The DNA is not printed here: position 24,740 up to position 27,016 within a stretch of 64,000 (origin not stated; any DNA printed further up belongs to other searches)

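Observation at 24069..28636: Back-to-back SF1B-like and SF1A-like helicase genes (3-nt spacer) in a tRNA-linked island: candidate undescribed two-motor defence or DNA-end-processing module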

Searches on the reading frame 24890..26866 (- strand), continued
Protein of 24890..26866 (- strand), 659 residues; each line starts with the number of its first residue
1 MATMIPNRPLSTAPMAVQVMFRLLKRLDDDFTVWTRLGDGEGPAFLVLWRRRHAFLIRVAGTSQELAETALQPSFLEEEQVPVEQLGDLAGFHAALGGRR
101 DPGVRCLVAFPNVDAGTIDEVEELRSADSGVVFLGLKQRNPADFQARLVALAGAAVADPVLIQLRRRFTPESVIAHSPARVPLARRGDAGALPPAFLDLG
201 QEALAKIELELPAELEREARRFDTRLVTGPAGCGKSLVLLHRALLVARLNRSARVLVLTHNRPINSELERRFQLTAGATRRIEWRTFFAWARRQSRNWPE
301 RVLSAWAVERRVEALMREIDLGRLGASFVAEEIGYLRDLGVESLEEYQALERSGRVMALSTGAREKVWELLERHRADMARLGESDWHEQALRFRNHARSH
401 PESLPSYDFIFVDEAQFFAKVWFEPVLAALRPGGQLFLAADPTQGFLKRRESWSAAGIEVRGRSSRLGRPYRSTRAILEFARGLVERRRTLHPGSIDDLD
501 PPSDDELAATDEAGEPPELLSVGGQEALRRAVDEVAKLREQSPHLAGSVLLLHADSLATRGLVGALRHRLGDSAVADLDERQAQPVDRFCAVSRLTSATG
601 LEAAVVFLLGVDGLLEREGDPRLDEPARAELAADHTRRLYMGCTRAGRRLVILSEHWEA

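Call 33: predict_structure(alignment_id=A1)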
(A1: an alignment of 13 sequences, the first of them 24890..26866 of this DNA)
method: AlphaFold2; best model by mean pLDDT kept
length: 659 residues; sequences in the alignment: 13
mean_pLDDT: 72.0   pTM: 0.44
mean pLDDT of the five models: 72.0, 69.2, 68.4, 68.4, 67.3
residues with pLDDT >= 90: 82; 70-90: 344; 50-70: 133; < 50: 100
segments of 3 or more residues with pLDDT < 50: 70-88, 171-234, 459-470
pLDDT, mean of each block of 10 residues (from residue 1): 78 81 90 77 84 86 53 37 41 68 82 72 57 77 87 81 71 35 45 33 29 36 40 48 53 76 59 57 80 78 85 88 85 85 88 70 91 91 86 86 83 72 83 68 53 55 36 79 87 66 76 83 83 93 82 88 93 84 73 73 82 87 82 85 82 77
secondary structure, 60 per line:
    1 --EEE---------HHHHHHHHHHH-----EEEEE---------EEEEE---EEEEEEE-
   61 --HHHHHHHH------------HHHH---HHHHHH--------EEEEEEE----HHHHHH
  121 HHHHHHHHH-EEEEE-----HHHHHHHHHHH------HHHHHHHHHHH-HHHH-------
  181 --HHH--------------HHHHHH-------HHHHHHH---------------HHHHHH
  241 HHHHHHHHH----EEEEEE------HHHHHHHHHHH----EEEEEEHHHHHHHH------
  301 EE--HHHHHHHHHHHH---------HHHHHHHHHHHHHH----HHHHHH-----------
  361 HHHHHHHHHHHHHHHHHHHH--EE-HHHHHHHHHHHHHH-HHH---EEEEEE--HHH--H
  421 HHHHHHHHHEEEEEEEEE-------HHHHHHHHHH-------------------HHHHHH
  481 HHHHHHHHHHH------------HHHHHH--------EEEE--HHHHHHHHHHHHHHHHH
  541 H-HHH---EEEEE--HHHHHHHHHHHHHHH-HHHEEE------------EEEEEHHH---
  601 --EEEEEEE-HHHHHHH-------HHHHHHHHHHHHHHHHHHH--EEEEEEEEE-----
elements in order: E3-5 H15-25 E31-35 E45-49 E53-59 H63-70 H83-86 H90-95 E104-110 H115-129 E131-135 H141-151 H158-168 H170-173 H200-205 H213-219 H235-249 E254-259 H266-276 E281-286 H287-294 H305-316 H326-339 H344-349 H361-380 H386-399 E407-412 H420-429 E430-438 H446-455 H475-491 H504-509 E518-521 H524-541 E549-553 H556-570 E575-577 E590-594 E603-609 H611-617 H625-643 E646-654

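Call 38: search_solved_structures(query=A1, max_evalue=0.01)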
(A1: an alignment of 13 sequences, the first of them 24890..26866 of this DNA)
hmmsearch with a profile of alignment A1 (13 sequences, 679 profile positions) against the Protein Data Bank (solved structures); distinct sequences matched with E-value up to 0.01: 13.
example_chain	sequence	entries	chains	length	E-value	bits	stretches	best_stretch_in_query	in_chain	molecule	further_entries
3lfu_A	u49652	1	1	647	7.6e-15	57.7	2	223-499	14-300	DNA helicase II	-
2is1_A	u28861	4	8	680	9.4e-15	57.4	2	223-499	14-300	DNA helicase II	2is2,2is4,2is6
1pjr_A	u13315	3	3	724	2e-12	49.6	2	570-669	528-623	PCRA | ATP-DEPENDENT HELICASE PCRA | HELICASE PCRA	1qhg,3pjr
4c2u_A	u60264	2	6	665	5.1e-12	48.3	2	220-502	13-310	DNA HELICASE II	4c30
4c2t_A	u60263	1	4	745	7.6e-12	47.8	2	220-502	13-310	DNA HELICASE II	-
9dci_A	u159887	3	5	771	2e-11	46.3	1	221-504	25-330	ATP-dependent DNA helicase UvrD1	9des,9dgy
2pjr_B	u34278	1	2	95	2.3e-06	29.7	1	603-669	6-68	PROTEIN (HELICASE PCRA)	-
1qhh_D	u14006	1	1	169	9.4e-06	27.6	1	603-669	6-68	PROTEIN (PCRA (SUBUNIT))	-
2pjr_A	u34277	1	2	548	1.7e-05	26.7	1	220-513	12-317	PROTEIN (HELICASE PCRA)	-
3u44_A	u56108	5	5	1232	4.8e-05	25.3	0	635-675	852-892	ATP-dependent helicase/nuclease subunit A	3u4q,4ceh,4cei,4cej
6wvk_H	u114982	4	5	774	0.0025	19.6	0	476-577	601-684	DNA helicase IV | DNA helicase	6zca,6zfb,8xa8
1qhh_A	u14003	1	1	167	0.003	19.3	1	220-313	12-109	PROTEIN (PCRA (SUBUNIT))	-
9xzj_F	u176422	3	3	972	0.0065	18.2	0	605-668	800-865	F-box DNA helicase 1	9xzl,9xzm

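Call 39: fold_search(model_id=the predicted structure, library=pdb)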
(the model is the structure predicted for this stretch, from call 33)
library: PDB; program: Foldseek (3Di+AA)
matches with E <= 10: 851; with E <= 0.001: 106
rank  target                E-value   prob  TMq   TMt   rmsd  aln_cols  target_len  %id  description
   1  2is4_A                2.9e-13  1.00  0.37  0.37  13.6       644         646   17  Crystal structure of UvrD-DNA-ADPNP ternary complex (released 2007-01-09)
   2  2is6_A                2.7e-12  1.00  0.37  0.37  12.8       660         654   16  Crystal structure of UvrD-DNA-ADPMgF3 ternary complex (released 2007-01-09)
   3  2is6_B                8.1e-12  1.00  0.38  0.38  13.1       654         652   16  Crystal structure of UvrD-DNA-ADPMgF3 ternary complex (released 2007-01-09)
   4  2is4_B                1.6e-11  1.00  0.40  0.41   9.4       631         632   16  Crystal structure of UvrD-DNA-ADPNP ternary complex (released 2007-01-09)
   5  2is2_A                1.6e-11  1.00  0.37  0.38  14.0       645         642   17  Crystal structure of UvrD-DNA binary complex (released 2007-01-09)
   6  4c30_F                2.3e-11  1.00  0.40  0.41   7.8       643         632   14  Crystal structure of Deinococcus radiodurans UvrD in complex with DNA, form 2 (released 2013-10-30)
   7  4c2t_B                4.1e-11  1.00  0.38  0.39  10.9       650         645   15  Crystal structure of full length Deinococcus radiodurans UvrD in complex with DNA (released 2013-10-30)
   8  4c30_I                4.6e-11  1.00  0.35  0.36  10.3       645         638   14  Crystal structure of Deinococcus radiodurans UvrD in complex with DNA, form 2 (released 2013-10-30)
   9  3lfu                  1.3e-10  1.00  0.33  0.34  14.4       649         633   16  Crystal Structure of E. coli UvrD (released 2011-02-02)
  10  4c30_D                1.5e-10  1.00  0.37  0.37   9.2       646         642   15  Crystal structure of Deinococcus radiodurans UvrD in complex with DNA, form 2 (released 2013-10-30)
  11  4c2t_A                1.6e-10  1.00  0.38  0.38   8.3       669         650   14  Crystal structure of full length Deinococcus radiodurans UvrD in complex with DNA (released 2013-10-30)
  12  4c2t_D                2.1e-10  1.00  0.38  0.39  10.1       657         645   14  Crystal structure of full length Deinococcus radiodurans UvrD in complex with DNA (released 2013-10-30)
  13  4c30_A                4.6e-10  1.00  0.38  0.40   8.5       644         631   14  Crystal structure of Deinococcus radiodurans UvrD in complex with DNA, form 2 (released 2013-10-30)
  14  1qhg                  5.1e-10  1.00  0.35  0.37  14.0       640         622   15  STRUCTURE OF DNA HELICASE MUTANT WITH ADPNP (released 1999-07-13)
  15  4c2u_A                6.7e-10  1.00  0.39  0.39  11.7       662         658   15  Crystal structure of Deinococcus radiodurans UvrD in complex with DNA, Form 1 (released 2013-10-30)
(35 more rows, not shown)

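Call 49: search_protein_families(library=pfam, proteins=[L054:2399-3256:+, L054:7112-9532:+, L057:10049-13198:+, L049:10022-13174:+, L050:8906-10663:+, L078:10082-11833:+, L063:11854-13545:-, L065:4877-5797:-, L065:10456-11937:-, L069:4475-5920:+], max_evalue=0.00001)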
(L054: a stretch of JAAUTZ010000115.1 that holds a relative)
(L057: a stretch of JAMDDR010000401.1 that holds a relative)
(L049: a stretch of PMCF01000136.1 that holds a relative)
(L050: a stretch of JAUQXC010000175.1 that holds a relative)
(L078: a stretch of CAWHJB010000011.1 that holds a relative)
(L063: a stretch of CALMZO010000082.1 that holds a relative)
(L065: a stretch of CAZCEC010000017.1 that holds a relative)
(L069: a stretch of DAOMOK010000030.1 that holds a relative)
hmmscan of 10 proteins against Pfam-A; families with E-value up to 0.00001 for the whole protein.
L054:2399-3256:+ (286 aa): 2 families
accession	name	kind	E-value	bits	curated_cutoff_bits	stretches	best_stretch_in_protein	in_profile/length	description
PF00075.30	RNase_H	-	3.1e-27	95.9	25.8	1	10-141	3-140/141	RNase H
PF13456.12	RVT_3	-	1.6e-06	28.5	21.6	0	15-122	2-109/123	Reverse transcriptase-like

L054:7112-9532:+ (807 aa): 5 families
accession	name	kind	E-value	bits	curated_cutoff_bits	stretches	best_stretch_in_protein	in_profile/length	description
PF00580.27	UvrD-helicase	-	4.6e-50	171.2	23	1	43-323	1-270/271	UvrD/REP helicase N-terminal domain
PF13361.12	UvrD_C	-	1.6e-24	87.5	25.6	1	592-674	264-349/350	UvrD-like helicase C-terminal domain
PF13245.12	AAA_19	-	4.1e-17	63.1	25.1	1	48-307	3-132/134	AAA domain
PF13538.12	UvrD_C_2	-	6.7e-12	45.5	27.4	1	617-670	3-51/52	UvrD-like helicase C-terminal domain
PF01443.25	Viral_helicase1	-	1.7e-08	35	21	0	605-670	178-226/228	Viral superfamily 1 RNA helicase core domain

L057:10049-13198:+ (1050 aa): 4 families
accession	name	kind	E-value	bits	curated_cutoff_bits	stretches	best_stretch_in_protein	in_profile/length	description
PF00176.29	SNF2-rel_dom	-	2.5e-15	56.8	24.9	1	139-330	11-185/290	SNF2-related domain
PF00271.37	Helicase_C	-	1.9e-14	54.3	23.5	1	529-634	14-110/110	Helicase conserved C-terminal domain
PF04851.21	ResIII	-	1.2e-08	35.5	22.5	1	143-309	21-163/164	Type III restriction enzyme, res subunit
PF00270.35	DEAD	-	6.2e-06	26.5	26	0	147-310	16-162/167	DEAD/DEAH box helicase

L049:10022-13174:+ (1051 aa): 4 families
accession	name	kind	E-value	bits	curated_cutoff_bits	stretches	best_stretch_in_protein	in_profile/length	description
PF00271.37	Helicase_C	-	3.2e-16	60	23.5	1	498-619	2-110/110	Helicase conserved C-terminal domain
PF04851.21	ResIII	-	1.7e-10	41.5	22.5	1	111-274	14-163/164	Type III restriction enzyme, res subunit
PF00176.29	SNF2-rel_dom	-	7.1e-09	35.6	24.9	1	119-293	19-183/290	SNF2-related domain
PF00270.35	DEAD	-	1.3e-08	35.2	26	1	119-275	16-162/167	DEAD/DEAH box helicase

L050:8906-10663:+ (586 aa): 1 family
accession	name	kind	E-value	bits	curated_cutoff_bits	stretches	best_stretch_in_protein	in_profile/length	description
PF00188.32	CAP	-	3.7e-16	60.5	21.1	1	44-161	4-117/117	Cysteine-rich secretory protein family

L078:10082-11833:+ (584 aa): 1 family
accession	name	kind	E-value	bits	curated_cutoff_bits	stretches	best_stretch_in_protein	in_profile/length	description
PF04434.22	SWIM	-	1.4e-07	31.3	19.6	1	60-91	3-36/38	SWIM zinc finger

L063:11854-13545:- (564 aa): 3 families
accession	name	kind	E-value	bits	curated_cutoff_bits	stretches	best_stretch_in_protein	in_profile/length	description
PF13751.12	DDE_Tnp_1_6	-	1.2e-26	93.8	25.1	1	407-530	1-124/125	Transposase DDE domain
PF05598.16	DUF772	-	9.7e-17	61.2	23.1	1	53-123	1-70/74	Transposase domain (DUF772)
PF01609.27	DDE_Tnp_1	-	1.8e-06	28.3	23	1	287-525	21-198/200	Transposase DDE domain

L065:4877-5797:- (307 aa): 2 families
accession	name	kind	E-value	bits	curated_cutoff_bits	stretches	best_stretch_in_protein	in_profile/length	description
PF01656.29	CbiA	-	3.2e-08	34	25.4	1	33-174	9-54/125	CobQ/CobB/MinD/ParA nucleotide binding domain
PF13614.12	AAA_31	-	3.9e-08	33.9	27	1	24-194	3-170/177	AAA domain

L065:10456-11937:- (494 aa): 1 family
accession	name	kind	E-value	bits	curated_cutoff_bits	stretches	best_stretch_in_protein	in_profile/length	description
PF00075.30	RNase_H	-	1.5e-66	223.3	25.8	2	204-340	3-139/141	RNase H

L069:4475-5920:+ (482 aa): 2 families
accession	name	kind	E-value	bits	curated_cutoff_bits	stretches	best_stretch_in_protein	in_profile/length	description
PF11074.14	DUF2779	-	2.3e-39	135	23.3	1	290-413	1-126/126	Domain of unknown function(DUF2779)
PF01930.23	Cas_Cas4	-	2e-07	31.7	22.7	1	93-215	53-159/160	Domain of unknown function DUF83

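Call 55: search_protein_families(library=padloc, proteins=[L057:10049-13198:+, L057:13198-15738:+, L068:842-6202:+, L041:1751-5524:-, L022:2227-4821:-, L008:9767-12628:+], max_evalue=1e-8)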
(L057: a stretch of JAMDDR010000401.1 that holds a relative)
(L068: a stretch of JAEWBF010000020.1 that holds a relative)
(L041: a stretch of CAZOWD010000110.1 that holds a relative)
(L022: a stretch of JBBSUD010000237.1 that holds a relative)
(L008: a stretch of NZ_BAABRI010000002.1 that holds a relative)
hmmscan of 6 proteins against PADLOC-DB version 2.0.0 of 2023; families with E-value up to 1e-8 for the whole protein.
L057:10049-13198:+ (1050 aa): 34 families (the best 25 are shown)
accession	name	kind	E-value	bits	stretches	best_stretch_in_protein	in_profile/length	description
PDLC02621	DrmD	-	0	1407.2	1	9-1049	6-1037/1040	DrmD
PDLC02572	DrmA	-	0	1217.2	1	11-1050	9-1038/1043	DrmA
PDLC02633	DrmD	-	4.1e-272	903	1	10-841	6-839/839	DrmD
PDLC02632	DrmD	-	2.7e-269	893.2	1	9-651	9-643/662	DrmD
PDLC02624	DrmD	-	1.1e-194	646.7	1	165-769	1-595/652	DrmD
PDLC02622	DrmD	-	4.6e-158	524.5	1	12-421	12-412/422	DrmD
PDLC02629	DrmD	-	2.2e-128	426.9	1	550-1047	3-500/508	DrmD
PDLC02625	DrmD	-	1.3e-102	342.8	1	317-1045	67-779/792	DrmD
PDLC02504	BrxHI|BrxHII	-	2.8e-79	265.2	1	125-656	106-604/971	BrxHII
PDLC00659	HmaA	-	1.9e-78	262.4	1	148-650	125-627/1176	SNF2 helicase / DEAD-box helicase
PDLC02628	DrmD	-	6.9e-78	260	1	707-1047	18-365/373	DrmD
PDLC02500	BrxHI|BrxHII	-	7e-76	254.5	1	118-646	80-586/933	BrxHI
PDLC02618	DrmD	-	8.6e-60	200.4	1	19-277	7-252/273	DrmD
PDLC02620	DrmD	-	1.4e-50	170.3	1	139-700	111-632/1060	DrmD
PDLC02623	DrmD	-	1.1e-49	167.1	2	130-329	103-300/1040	DrmD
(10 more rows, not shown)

L057:13198-15738:+ (847 aa): 17 families
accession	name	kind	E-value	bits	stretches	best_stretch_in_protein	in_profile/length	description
PDLC02643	DrmMI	-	0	1056.6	1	3-840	4-801/1347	DrmMI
PDLC02638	DrmMI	-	7.4e-292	968.9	1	3-838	1-801/935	DrmMI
PDLC02645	DrmMI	-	4e-228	757.5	1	3-770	1-728/772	DrmMI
PDLC03618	REase_MTase_IIG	-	6.9e-209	694.3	1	3-819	1-776/1429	Type IIG restriction enzyme-methyltransferase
PDLC02642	DrmMI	-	2.9e-143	476.4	1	3-590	2-571/594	DrmMI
PDLC02639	DrmMI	-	5.5e-74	247.8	2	287-646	1-316/803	DrmMI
PDLC02644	DrmMI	-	2.1e-73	245.7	1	521-817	15-290/988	DrmMI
PDLC03622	REase_MTase_IIG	-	1.1e-61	206.5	2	156-475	1-321/1524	Type IIG restriction enzyme-methyltransferase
PDLC02640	DrmMI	-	1.1e-53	180.2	1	8-458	9-446/1015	DrmMI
PDLC02646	DrmMI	-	9e-23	78.3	1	689-754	31-98/792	DrmMI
PDLC03620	REase_MTase_IIG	-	9.4e-19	64.5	1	614-754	602-726/1378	Type IIG restriction enzyme-methyltransferase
PDLC03609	REase_MTase_IIG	-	1.4e-13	47.5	1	704-753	484-533/1066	Type IIG restriction enzyme-methyltransferase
PDLC03629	REase_MTase_IIG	-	9.7e-13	44.8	0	701-755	483-537/1182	Type IIG restriction enzyme-methyltransferase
PDLC03611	REase_MTase_IIG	-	1.5e-12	43.8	0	687-759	586-659/1532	Type IIG restriction enzyme-methyltransferase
PDLC03614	REase_MTase_IIG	-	2.1e-12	43.5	0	698-755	625-682/1584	Type IIG restriction enzyme-methyltransferase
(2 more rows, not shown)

L068:842-6202:+ (1787 aa): 5 families
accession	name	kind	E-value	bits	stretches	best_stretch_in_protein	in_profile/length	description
PDLC05009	PDC-S37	-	0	1235.5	1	416-1779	7-1342/1550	-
PDLC02194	Hhe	-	5.3e-196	651.9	2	1274-1777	1284-1782/1911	-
PDLC03920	MkoA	-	2.9e-30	103.4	2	1364-1626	786-1072/1112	-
PDLC03924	MkoC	-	7.7e-24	81.9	1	1346-1627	636-941/1136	-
PDLC03921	MkoA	-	7.5e-10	35.1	0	1365-1407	1293-1335/1607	-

L041:1751-5524:- (1258 aa): 8 families
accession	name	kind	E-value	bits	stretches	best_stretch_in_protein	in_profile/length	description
PDLC04135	mad3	-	3.4e-60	202.6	2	888-1237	165-355/374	mads_3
PDLC03859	LmuB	-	1.6e-29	101.6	2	25-496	3-486/611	-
PDLC03865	LmuB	-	2e-17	60.7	1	25-536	1-502/1007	-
PDLC02979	AriA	-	2.2e-13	48.7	1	25-441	1-275/373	-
PDLC02335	AbiLi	-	5.4e-13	46.7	0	21-72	45-99/326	AbiLi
PDLC02980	AriA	-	6.9e-13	47.2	0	1120-1206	220-299/304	-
PDLC00096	GajA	-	8.7e-12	42.5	1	25-89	1-63/630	AAA ATPase domain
PDLC00091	GajA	-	2.2e-11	41.3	1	25-79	1-54/627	AAA ATPase domain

L022:2227-4821:- (865 aa): 0 families

L008:9767-12628:+ (954 aa): 38 families (the best 25 are shown)
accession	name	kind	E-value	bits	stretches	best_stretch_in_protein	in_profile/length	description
PDLC02845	DpdE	-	8.5e-73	243.8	1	304-752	841-1278/1293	DpdE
PDLC00633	ZorD1|ZorD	-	2.1e-68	229.2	1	290-747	428-885/908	"SWI2/SNF2 helicase, Mrr-like nuclease"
PDLC02842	DpdE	-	1.1e-66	223.4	1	308-755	703-1161/1176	DpdE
PDLC02850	DpdE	-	7.2e-65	217.6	1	319-753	821-1248/1282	DpdE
PDLC00632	ZorD1|ZorD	-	9.8e-62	207.2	2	423-757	740-1089/1101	"SWI2/SNF2 helicase, Mrr-like nuclease"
PDLC00631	ZorD1|ZorD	-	3.6e-53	178.7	1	307-724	442-881/1071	"SWI2/SNF2 helicase, Mrr-like nuclease"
PDLC02849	DpdE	-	5.1e-52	175.1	1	307-752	401-838/857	DpdE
PDLC00629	ZorD1|ZorD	-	5.3e-49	165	2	422-721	628-923/1012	"SWI2/SNF2 helicase, Mrr-like nuclease"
PDLC00634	ZorD1|ZorD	-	1.2e-48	163.7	2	421-719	634-933/1208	"SWI2/SNF2 helicase, Mrr-like nuclease"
PDLC02851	DpdE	-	9.6e-47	157.4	1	299-750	589-1038/1055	DpdE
PDLC02619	DrmD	-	3e-40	136.2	2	661-755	485-578/872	DrmD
PDLC02500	BrxHI|BrxHII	-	4e-40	136.2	1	564-741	435-603/933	BrxHI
PDLC02627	DrmD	-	5.8e-40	135.1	1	317-743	314-694/748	DrmD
PDLC02852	DpdE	-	9.2e-40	134.4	2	309-553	468-694/905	DpdE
PDLC02854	DpdE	-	1.1e-39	134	1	422-728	725-1039/1083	DpdE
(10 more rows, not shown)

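Call 64: search_protein_families(library=padloc, alignment_id=A5, max_evalue=1e-15)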
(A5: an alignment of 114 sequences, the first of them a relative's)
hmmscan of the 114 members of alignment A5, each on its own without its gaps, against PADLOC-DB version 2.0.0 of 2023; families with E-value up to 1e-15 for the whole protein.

A. member 1, L003:232-759:+ (176 aa): 0 families

B. families by the number of members that match (of 114 scanned): 33 families (the first 25 are shown)
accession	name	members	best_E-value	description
PDLC02643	DrmMI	1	0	DrmMI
PDLC02638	DrmMI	1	7.4e-292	DrmMI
PDLC02645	DrmMI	1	4e-228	DrmMI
PDLC03618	REase_MTase_IIG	1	6.9e-209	Type IIG restriction enzyme-methyltransferase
PDLC02642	DrmMI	1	2.9e-143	DrmMI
PDLC02208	Ppl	1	1.5e-125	-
PDLC02639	DrmMI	1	5.5e-74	DrmMI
PDLC02644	DrmMI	1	2.1e-73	DrmMI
PDLC03623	REase_MTase_IIG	1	1.9e-63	Type IIG restriction enzyme-methyltransferase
PDLC03622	REase_MTase_IIG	1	1.1e-61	Type IIG restriction enzyme-methyltransferase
PDLC02061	Cas1_II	1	2.2e-58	-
PDLC02640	DrmMI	1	1.1e-53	DrmMI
PDLC04635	PDC-M41A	1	3e-51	-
PDLC00926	Cas1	1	8.1e-46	"CRISPR-associated endonuclease Cas1, subtype II/NMENI"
PDLC01333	Cas1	1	7.6e-43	"CAS-I,CAS-II,CAS-III,CAS-IV,CAS-V,CAS-VI; acquisition_1"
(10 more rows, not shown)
